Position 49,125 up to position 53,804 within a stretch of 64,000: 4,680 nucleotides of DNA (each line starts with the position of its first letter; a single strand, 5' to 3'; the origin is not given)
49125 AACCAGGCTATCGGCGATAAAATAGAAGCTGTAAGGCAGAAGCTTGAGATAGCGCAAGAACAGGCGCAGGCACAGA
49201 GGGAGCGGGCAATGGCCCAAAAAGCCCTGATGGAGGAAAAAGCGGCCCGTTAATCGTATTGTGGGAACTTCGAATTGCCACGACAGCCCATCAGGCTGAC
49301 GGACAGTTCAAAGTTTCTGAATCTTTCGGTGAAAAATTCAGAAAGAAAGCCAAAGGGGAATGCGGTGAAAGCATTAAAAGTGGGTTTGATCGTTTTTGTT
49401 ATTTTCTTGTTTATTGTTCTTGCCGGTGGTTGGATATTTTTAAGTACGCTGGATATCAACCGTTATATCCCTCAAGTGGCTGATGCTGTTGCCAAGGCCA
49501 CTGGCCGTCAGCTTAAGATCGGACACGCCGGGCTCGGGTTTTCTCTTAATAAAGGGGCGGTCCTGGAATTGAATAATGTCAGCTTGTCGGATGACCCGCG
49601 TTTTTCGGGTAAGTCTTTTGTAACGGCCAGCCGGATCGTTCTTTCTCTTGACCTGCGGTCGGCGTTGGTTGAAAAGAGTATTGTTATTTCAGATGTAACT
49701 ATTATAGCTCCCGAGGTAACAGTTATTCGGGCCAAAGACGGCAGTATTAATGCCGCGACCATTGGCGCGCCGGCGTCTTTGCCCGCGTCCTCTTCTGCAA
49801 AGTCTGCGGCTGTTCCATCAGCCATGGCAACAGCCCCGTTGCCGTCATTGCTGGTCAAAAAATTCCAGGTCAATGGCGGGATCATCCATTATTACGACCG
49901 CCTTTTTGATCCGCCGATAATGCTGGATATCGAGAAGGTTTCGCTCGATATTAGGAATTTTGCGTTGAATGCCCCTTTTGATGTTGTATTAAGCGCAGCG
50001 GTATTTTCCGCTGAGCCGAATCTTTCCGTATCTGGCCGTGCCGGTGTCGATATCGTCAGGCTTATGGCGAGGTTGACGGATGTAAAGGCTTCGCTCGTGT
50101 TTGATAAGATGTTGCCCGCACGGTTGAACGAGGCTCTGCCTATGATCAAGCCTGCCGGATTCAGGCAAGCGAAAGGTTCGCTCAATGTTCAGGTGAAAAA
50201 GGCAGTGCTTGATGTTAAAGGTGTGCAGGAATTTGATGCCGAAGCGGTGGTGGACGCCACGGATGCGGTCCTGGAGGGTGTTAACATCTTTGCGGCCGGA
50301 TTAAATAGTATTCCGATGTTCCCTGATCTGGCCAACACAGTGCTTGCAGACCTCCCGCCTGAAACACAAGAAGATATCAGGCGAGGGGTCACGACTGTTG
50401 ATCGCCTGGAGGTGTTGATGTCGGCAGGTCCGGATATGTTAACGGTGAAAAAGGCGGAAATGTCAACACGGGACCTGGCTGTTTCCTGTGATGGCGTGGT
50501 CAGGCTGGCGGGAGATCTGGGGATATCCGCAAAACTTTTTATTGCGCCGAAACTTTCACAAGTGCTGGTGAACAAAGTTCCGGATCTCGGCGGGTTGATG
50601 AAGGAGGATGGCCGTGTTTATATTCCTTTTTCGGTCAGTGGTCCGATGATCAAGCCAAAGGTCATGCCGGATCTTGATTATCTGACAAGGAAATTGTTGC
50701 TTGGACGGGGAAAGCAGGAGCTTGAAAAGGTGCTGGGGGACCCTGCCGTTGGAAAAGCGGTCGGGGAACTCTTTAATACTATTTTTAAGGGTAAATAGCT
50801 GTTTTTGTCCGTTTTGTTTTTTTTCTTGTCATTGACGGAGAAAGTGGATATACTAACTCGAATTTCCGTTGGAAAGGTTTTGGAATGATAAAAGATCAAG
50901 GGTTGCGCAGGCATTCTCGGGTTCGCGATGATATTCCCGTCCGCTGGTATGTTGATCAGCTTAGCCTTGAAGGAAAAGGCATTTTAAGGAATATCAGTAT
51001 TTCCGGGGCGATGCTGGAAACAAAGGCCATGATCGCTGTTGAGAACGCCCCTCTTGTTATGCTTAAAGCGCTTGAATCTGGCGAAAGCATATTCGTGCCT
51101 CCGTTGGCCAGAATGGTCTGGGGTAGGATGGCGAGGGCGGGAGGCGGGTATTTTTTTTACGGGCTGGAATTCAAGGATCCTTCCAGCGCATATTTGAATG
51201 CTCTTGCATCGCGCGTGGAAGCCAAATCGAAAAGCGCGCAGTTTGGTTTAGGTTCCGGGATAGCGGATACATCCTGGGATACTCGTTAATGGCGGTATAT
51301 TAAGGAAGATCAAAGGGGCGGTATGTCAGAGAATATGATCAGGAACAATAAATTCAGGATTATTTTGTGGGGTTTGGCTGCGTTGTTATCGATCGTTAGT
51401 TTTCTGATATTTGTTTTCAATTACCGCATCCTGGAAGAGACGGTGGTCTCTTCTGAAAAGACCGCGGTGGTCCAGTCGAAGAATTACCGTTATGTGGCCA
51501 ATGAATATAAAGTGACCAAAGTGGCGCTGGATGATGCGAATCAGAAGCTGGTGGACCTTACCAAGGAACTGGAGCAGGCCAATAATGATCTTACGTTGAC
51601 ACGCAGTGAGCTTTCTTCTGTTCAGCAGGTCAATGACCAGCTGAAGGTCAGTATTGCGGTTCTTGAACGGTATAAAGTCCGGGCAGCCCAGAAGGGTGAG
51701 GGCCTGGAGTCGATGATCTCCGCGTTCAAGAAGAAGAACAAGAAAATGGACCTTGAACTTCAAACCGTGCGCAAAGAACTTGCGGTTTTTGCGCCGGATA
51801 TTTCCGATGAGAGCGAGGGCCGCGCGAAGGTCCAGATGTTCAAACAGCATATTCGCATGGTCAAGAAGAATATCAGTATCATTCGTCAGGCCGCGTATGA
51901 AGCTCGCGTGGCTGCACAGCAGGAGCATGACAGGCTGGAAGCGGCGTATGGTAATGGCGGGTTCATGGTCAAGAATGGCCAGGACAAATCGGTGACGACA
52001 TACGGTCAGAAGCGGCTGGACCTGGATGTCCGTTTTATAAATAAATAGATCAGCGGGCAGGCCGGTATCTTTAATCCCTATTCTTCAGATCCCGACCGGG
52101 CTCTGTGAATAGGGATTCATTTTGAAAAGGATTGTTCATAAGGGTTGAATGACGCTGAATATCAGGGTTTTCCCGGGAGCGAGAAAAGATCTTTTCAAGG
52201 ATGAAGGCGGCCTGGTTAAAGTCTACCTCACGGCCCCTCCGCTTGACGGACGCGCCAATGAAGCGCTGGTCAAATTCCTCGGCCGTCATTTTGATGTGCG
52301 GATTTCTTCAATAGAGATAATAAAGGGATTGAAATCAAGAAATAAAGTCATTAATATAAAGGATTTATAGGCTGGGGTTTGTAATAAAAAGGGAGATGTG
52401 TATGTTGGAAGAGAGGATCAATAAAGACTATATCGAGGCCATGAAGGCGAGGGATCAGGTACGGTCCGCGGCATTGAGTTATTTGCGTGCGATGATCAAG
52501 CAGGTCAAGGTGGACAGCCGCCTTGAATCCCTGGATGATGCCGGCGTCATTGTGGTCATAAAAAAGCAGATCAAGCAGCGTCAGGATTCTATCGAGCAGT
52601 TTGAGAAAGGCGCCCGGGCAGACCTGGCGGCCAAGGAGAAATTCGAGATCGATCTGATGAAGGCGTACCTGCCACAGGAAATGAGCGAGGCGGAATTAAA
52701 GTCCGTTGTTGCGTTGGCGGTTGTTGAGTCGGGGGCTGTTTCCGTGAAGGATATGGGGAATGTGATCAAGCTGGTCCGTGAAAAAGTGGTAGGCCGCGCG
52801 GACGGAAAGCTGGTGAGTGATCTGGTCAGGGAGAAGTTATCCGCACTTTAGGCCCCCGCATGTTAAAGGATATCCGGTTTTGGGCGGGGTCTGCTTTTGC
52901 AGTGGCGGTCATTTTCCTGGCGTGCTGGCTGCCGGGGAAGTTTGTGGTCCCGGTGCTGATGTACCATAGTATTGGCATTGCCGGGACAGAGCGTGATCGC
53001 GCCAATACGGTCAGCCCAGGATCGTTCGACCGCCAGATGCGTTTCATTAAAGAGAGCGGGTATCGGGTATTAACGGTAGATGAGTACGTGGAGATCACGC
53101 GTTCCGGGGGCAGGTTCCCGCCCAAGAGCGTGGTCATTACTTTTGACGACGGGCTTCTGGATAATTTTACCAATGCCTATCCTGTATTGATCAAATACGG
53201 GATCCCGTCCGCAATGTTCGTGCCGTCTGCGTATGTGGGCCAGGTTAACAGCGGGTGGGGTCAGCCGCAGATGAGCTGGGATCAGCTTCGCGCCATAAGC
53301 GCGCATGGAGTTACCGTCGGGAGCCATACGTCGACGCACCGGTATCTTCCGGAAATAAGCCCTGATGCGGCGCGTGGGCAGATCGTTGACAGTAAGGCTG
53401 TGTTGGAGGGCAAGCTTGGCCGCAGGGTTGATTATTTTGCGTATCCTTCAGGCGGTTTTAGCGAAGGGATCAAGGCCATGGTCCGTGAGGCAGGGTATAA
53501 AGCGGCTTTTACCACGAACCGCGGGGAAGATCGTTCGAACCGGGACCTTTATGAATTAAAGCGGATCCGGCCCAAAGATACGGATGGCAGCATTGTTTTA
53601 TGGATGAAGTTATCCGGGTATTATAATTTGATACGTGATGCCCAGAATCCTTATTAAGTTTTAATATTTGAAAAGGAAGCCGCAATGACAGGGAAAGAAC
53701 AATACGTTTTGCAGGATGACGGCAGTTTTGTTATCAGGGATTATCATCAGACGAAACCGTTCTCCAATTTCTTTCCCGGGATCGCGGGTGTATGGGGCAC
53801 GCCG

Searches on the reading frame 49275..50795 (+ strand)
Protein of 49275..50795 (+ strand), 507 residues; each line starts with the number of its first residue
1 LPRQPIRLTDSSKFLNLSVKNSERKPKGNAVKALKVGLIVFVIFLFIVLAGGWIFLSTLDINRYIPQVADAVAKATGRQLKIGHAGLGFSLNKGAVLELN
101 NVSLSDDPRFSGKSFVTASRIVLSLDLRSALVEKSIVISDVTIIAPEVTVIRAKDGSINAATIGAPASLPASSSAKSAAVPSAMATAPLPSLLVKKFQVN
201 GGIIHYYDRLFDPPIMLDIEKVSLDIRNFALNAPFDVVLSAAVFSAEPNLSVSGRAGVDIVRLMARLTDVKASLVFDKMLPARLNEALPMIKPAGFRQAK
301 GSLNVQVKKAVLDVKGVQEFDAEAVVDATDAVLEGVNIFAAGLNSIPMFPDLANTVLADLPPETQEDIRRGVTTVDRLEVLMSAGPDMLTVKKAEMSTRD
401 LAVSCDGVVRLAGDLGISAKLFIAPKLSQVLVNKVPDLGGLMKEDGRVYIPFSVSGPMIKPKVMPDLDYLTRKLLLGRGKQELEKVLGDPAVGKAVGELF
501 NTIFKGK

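Call 6: search_protein_families(library=pfam, proteins=[window:49275-50795:+], max_evalue=0.01)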
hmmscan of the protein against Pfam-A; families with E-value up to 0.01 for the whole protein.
window:49275-50795:+ (507 aa): 3 families
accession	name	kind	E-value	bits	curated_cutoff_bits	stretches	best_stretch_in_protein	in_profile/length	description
PF05359.17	DUF748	-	1.4e-13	50.2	50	1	32-231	13-189/1037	Domain of Unknown Function (DUF748)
PF05170.20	AsmA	-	3.9e-12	46.2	29.8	1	32-209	3-174/607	AsmA family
PF13116.12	YhdP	-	3.5e-09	35.6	46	1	37-239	14-186/1224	YhdP protein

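Call 90: search_protein_families(library=ncbifam, proteins=[window:49275-50795:+], max_evalue=0.01)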
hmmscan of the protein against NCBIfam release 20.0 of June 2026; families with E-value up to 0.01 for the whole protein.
window:49275-50795:+ (507 aa): 1 family
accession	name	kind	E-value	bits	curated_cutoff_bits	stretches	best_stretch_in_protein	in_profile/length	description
NF047499.1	LIC_11026_fam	hypoth_equivalog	0.0056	14.6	325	1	89-199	57-162/1006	LIC_11026 family protein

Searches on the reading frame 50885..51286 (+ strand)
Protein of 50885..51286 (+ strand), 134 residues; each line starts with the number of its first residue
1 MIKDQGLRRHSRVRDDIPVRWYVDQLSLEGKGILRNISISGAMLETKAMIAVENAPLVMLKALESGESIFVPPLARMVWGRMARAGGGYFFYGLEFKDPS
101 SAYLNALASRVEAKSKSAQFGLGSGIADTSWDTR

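Call 6: search_protein_families(library=pfam, proteins=[window:50885-51286:+], max_evalue=0.01)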
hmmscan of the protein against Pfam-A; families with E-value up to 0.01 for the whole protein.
window:50885-51286:+ (134 aa): 1 family
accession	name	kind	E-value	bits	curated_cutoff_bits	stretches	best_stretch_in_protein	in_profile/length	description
PF07238.19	PilZ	-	3.3e-07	31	22.5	1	8-108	3-97/102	PilZ domain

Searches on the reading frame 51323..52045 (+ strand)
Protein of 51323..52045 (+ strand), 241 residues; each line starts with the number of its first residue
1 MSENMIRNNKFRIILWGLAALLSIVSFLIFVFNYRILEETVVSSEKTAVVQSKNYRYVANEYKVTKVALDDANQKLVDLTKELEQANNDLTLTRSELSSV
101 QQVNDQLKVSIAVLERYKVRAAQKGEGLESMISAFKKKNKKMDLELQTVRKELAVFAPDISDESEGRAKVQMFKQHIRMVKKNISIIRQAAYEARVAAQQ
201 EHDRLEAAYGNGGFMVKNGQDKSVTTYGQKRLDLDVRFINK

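Call 6: search_protein_families(library=pfam, proteins=[window:51323-52045:+], max_evalue=0.01)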
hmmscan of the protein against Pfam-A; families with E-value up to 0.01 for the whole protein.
window:51323-52045:+ (241 aa): 2 families
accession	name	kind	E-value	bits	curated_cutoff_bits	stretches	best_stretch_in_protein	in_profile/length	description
PF06160.17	EzrA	-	0.00013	20.8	39.6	1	55-184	301-430/557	Septation ring formation regulator, EzrA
PF13851.11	GAS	-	0.0048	16.7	32.3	0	123-190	40-107/200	Growth-arrest specific micro-tubule binding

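Call 90: search_protein_families(library=ncbifam, proteins=[window:51323-52045:+], max_evalue=0.01)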
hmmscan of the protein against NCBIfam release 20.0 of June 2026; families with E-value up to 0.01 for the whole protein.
window:51323-52045:+ (241 aa): 7 families
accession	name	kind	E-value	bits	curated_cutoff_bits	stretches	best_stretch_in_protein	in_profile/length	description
TIGR02168.1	SMC_prok_B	equivalog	0.00055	17.8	567.35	1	49-204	780-932/1181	chromosome segregation protein SMC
TIGR04523.1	Mplasa_alph_rch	subfamily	0.001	17.1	270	1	37-154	122-242/745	helix-rich protein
NF003409.0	PRK04778.1-3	equivalog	0.0016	17.3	562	1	58-185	307-434/570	septation ring formation regulator EzrA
NF045487.1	ASRP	equivalog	0.006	15.2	300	1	61-193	342-471/593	archaea-specific SMC-related protein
NF006543.0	PRK09039.1-2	equivalog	0.0063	16.4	305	1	67-206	47-182/350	peptidoglycan -binding protein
NF041378.1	XopZ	subfamily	0.0086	14.1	1300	1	56-202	213-367/1292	XopZ family type III secretion system effector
NF033930.1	pneumo_PspA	exception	0.009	14.8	850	0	52-205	50-201/659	pneumococcal surface protein A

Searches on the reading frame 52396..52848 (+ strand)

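Call 6: search_protein_families(library=pfam, proteins=[window:52396-52848:+], max_evalue=0.01)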
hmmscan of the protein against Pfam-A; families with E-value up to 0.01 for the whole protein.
window:52396-52848:+ (151 aa): 1 family
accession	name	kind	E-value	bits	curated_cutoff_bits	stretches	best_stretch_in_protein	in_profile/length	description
PF09424.15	YqeY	-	3.2e-45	154.2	27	1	6-148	2-143/143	Yqey-like protein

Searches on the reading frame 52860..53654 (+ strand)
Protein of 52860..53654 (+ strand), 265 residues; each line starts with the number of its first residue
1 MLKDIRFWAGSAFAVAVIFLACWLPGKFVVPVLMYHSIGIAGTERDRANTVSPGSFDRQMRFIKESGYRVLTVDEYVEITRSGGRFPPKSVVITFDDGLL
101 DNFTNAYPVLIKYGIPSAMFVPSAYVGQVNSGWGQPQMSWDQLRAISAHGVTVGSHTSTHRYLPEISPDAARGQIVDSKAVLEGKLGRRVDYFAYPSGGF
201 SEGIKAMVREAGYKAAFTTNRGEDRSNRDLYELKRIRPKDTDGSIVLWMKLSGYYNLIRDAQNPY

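Call 6: search_protein_families(library=pfam, proteins=[window:52860-53654:+], max_evalue=0.01)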
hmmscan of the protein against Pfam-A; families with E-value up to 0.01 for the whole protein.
window:52860-53654:+ (265 aa): 2 families
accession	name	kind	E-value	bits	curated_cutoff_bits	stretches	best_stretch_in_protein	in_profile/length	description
PF01522.26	Polysacc_deac_1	-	1.5e-26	93.3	23.1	1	85-215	3-123/124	Polysaccharide deacetylase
PF03065.20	Glyco_hydro_57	-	0.0026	17.6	21.2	0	149-220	101-173/291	Glycosyl hydrolase family 57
